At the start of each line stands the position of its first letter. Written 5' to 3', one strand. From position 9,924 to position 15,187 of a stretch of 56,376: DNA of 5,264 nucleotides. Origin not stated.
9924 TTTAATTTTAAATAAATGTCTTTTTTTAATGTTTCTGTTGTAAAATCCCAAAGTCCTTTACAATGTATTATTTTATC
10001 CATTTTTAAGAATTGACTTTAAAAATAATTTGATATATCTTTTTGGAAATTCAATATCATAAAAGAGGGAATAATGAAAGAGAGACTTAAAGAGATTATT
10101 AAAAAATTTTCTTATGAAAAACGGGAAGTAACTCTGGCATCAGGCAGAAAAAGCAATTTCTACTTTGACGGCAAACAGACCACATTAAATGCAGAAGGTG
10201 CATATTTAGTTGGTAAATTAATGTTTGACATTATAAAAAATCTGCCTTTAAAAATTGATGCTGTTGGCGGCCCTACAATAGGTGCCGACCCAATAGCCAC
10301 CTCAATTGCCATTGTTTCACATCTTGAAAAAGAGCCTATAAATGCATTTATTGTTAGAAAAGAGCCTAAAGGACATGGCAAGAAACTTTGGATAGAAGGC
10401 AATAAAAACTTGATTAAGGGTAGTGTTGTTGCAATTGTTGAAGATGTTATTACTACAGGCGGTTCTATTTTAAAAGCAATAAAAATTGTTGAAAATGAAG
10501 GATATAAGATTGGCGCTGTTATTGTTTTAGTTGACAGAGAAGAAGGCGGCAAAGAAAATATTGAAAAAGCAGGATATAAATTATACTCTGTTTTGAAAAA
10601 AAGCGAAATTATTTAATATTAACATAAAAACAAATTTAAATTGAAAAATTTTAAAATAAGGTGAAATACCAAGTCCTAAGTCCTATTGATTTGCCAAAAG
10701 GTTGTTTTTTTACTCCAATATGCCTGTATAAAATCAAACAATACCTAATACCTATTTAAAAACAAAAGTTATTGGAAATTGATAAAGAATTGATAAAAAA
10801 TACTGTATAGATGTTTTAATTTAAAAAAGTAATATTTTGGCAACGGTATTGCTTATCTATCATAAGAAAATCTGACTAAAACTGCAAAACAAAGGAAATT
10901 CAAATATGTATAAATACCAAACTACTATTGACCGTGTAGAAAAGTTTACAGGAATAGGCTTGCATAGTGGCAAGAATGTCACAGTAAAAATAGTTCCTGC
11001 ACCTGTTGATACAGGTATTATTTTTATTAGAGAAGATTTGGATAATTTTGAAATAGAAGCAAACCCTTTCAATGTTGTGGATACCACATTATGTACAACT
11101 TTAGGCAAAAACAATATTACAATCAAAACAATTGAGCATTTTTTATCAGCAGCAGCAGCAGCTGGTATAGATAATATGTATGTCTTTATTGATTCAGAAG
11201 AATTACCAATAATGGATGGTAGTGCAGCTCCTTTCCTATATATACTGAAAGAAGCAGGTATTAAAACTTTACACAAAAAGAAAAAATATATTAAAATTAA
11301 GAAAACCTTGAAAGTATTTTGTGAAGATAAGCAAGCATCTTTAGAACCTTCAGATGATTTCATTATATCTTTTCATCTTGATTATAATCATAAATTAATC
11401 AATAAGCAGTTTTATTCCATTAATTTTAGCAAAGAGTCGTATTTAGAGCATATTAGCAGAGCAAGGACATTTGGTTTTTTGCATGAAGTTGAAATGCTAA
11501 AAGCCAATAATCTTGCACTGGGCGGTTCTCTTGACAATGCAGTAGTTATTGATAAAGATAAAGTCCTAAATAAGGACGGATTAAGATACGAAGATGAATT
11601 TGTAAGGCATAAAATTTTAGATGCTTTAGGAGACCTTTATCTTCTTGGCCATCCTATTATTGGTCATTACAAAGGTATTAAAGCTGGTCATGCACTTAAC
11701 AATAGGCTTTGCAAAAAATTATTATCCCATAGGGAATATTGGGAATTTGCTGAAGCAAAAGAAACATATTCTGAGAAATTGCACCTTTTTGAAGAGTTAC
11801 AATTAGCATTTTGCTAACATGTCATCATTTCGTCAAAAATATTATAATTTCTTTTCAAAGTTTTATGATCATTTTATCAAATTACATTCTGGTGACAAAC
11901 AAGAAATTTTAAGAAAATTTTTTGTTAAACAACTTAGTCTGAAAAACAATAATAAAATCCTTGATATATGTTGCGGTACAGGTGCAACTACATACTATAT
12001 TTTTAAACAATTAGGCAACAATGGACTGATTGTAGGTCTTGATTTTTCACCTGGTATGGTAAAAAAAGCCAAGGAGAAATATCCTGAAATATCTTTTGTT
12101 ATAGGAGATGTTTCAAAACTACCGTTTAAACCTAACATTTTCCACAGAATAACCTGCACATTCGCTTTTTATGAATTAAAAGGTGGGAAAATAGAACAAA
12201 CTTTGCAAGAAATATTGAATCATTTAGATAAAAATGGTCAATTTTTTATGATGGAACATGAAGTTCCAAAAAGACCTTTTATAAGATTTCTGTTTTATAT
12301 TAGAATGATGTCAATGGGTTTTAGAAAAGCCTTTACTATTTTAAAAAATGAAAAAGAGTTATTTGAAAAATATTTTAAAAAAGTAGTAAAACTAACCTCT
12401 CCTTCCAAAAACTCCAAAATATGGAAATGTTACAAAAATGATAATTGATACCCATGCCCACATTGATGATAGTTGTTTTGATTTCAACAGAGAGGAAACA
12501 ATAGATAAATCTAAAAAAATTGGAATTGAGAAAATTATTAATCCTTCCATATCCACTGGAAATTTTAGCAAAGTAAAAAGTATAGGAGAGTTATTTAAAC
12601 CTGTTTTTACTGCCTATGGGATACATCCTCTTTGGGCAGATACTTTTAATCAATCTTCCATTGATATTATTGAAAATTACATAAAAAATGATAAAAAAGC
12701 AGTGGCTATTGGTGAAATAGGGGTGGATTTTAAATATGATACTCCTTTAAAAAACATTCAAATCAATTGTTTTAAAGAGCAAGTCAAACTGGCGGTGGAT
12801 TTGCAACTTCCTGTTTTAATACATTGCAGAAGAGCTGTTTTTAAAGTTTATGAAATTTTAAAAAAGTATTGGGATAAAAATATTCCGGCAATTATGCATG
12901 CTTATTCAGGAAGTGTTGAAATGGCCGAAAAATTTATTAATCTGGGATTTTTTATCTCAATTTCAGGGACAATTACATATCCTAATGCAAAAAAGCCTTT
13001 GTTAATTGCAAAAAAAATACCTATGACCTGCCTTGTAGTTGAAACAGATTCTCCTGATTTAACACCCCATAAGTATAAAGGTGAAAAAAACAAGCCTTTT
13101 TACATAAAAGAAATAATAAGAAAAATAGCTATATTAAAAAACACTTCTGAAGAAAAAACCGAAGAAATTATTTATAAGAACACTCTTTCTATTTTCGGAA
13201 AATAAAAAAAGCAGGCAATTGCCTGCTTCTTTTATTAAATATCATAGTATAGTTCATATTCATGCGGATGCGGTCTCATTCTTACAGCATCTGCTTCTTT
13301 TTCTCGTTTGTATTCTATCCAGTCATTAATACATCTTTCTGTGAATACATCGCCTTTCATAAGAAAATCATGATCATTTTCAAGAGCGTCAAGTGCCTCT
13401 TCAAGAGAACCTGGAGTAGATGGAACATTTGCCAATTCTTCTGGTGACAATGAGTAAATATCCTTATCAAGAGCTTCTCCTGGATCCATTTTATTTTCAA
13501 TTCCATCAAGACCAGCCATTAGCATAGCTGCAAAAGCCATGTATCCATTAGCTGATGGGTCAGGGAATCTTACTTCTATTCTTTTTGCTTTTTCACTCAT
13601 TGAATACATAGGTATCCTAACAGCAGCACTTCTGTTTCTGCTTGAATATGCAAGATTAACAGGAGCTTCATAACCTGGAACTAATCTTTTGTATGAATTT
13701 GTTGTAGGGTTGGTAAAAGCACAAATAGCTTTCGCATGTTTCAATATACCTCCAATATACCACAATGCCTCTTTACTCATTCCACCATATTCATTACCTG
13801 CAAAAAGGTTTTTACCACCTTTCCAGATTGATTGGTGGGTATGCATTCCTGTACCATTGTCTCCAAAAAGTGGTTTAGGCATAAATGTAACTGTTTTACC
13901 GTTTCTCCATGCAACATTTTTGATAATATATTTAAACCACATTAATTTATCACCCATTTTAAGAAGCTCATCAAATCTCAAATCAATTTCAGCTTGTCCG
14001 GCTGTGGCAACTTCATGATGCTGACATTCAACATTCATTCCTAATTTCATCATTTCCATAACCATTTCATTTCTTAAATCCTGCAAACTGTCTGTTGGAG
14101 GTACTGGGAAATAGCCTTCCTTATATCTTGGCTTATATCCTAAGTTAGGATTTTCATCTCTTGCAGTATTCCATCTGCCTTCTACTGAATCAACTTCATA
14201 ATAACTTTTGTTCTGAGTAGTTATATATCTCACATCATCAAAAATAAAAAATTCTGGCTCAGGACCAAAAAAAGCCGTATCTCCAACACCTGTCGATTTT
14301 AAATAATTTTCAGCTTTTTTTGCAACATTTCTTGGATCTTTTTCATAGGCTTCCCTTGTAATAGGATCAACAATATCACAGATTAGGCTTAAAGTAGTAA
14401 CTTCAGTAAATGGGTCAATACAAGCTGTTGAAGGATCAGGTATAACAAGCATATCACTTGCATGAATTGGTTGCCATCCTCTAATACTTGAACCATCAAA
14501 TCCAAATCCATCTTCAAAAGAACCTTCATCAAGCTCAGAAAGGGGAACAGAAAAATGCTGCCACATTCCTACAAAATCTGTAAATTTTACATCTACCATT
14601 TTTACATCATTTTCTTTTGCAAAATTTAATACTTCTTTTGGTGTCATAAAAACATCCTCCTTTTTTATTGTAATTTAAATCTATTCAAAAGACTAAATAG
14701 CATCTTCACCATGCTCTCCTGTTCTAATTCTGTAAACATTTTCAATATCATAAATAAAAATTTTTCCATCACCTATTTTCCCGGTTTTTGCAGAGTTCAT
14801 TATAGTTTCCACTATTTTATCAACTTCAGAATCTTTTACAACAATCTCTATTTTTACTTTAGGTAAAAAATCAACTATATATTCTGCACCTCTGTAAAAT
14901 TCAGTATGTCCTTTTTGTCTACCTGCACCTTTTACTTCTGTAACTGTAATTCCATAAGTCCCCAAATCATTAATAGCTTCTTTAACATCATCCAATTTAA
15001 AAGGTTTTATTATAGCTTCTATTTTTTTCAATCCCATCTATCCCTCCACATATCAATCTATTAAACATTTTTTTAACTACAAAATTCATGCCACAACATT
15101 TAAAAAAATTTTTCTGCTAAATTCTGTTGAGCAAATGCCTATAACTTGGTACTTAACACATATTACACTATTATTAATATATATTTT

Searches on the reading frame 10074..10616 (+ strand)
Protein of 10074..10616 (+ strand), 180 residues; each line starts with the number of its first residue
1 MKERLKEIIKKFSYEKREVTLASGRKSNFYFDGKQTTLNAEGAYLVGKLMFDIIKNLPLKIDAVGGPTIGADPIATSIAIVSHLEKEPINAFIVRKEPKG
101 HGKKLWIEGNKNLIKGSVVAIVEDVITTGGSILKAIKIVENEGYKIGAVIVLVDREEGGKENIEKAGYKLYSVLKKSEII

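Call 83: search_protein_families(library=pfam, proteins=[window:10074-10616:+], max_evalue=0.001)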
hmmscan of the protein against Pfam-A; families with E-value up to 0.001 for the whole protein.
window:10074-10616:+ (180 aa): 1 family
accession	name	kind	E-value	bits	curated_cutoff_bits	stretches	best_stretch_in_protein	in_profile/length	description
PF00156.33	Pribosyltran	-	4.3e-13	49.3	26.3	1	42-162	11-133/158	Phosphoribosyl transferase domain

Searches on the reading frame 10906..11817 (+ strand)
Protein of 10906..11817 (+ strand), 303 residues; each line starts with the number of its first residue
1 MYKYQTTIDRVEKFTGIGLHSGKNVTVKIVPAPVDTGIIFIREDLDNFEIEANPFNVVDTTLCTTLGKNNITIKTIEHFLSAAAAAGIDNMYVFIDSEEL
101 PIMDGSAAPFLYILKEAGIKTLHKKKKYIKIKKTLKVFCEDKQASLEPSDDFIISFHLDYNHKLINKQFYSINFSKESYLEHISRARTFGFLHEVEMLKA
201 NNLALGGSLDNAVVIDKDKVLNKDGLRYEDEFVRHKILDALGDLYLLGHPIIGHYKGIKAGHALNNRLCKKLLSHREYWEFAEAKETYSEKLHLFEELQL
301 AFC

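Call 30: search_protein_families(library=pfam, proteins=[window:10906-11817:+], max_evalue=0.000001)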
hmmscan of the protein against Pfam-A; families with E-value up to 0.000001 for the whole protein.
window:10906-11817:+ (303 aa): 1 family
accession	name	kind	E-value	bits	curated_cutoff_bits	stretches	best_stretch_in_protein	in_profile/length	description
PF03331.19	LpxC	-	5.8e-107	357.6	27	1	5-273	1-267/268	UDP-3-O-acyl N-acetylglycosamine deacetylase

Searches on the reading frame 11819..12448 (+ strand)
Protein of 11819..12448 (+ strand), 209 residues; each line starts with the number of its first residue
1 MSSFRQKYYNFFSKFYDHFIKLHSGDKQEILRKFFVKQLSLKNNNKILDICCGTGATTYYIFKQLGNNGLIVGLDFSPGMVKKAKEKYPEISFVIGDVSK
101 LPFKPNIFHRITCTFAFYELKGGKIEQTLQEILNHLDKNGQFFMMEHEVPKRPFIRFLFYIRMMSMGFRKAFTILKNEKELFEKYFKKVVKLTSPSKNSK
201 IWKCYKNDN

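Call 30: search_protein_families(library=pfam, proteins=[window:11819-12448:+], max_evalue=0.000001)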
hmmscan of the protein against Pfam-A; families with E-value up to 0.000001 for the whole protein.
window:11819-12448:+ (209 aa): 6 families
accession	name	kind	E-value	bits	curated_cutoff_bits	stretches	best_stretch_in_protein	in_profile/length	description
PF13649.12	Methyltransf_25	-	2.1e-19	70.4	27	1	47-140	1-97/97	Methyltransferase domain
PF01209.24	Ubie_methyltran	-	2.6e-17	63.4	20.1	1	9-159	13-166/233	ubiE/COQ5 methyltransferase family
PF13847.12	Methyltransf_31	-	9.7e-16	58.2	27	1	42-148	2-113/145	Methyltransferase domain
PF08241.18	Methyltransf_11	-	9.5e-15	55.5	21.2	1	48-143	1-94/95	Methyltransferase domain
PF08242.18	Methyltransf_12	-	6.4e-10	40.1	30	1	48-142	1-98/98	Methyltransferase domain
PF01728.25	FtsJ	-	4.1e-08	33.8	24.1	1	29-108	11-85/181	FtsJ-like methyltransferase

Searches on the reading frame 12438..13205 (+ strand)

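Call 30: search_protein_families(library=pfam, proteins=[window:12438-13205:+], max_evalue=0.000001)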
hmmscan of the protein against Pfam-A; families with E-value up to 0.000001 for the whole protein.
window:12438-13205:+ (255 aa): 1 family
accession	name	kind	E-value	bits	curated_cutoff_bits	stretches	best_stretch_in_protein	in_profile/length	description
PF01026.27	TatD_DNase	-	1.3e-71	241.4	27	1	3-254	1-253/253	TatD related DNase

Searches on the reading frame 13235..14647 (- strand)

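Call 30: search_protein_families(library=pfam, proteins=[window:13235-14647:-], max_evalue=0.000001)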
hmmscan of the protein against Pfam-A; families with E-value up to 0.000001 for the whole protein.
window:13235-14647:- (470 aa): 2 families
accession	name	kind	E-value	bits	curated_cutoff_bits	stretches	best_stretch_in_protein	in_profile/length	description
PF00120.29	Gln-synt_C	-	4.9e-137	457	24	1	103-467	2-344/344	Glutamine synthetase, catalytic domain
PF03951.24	Gln-synt_N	-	1.6e-32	111.4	33.4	1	14-95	1-82/82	Glutamine synthetase, beta-Grasp domain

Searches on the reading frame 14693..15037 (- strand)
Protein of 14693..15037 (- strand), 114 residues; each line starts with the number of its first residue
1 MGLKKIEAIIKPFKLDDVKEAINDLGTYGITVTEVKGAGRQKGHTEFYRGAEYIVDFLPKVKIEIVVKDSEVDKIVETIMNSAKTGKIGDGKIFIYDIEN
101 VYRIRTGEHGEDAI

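Call 83: search_protein_families(library=pfam, proteins=[window:14693-15037:-], max_evalue=0.001)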
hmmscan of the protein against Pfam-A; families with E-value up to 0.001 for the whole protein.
window:14693-15037:- (114 aa): 1 family
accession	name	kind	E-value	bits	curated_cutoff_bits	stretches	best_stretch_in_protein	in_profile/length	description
PF00543.27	P-II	-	5.2e-34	117.1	25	1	4-108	2-102/102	Nitrogen regulatory protein P-II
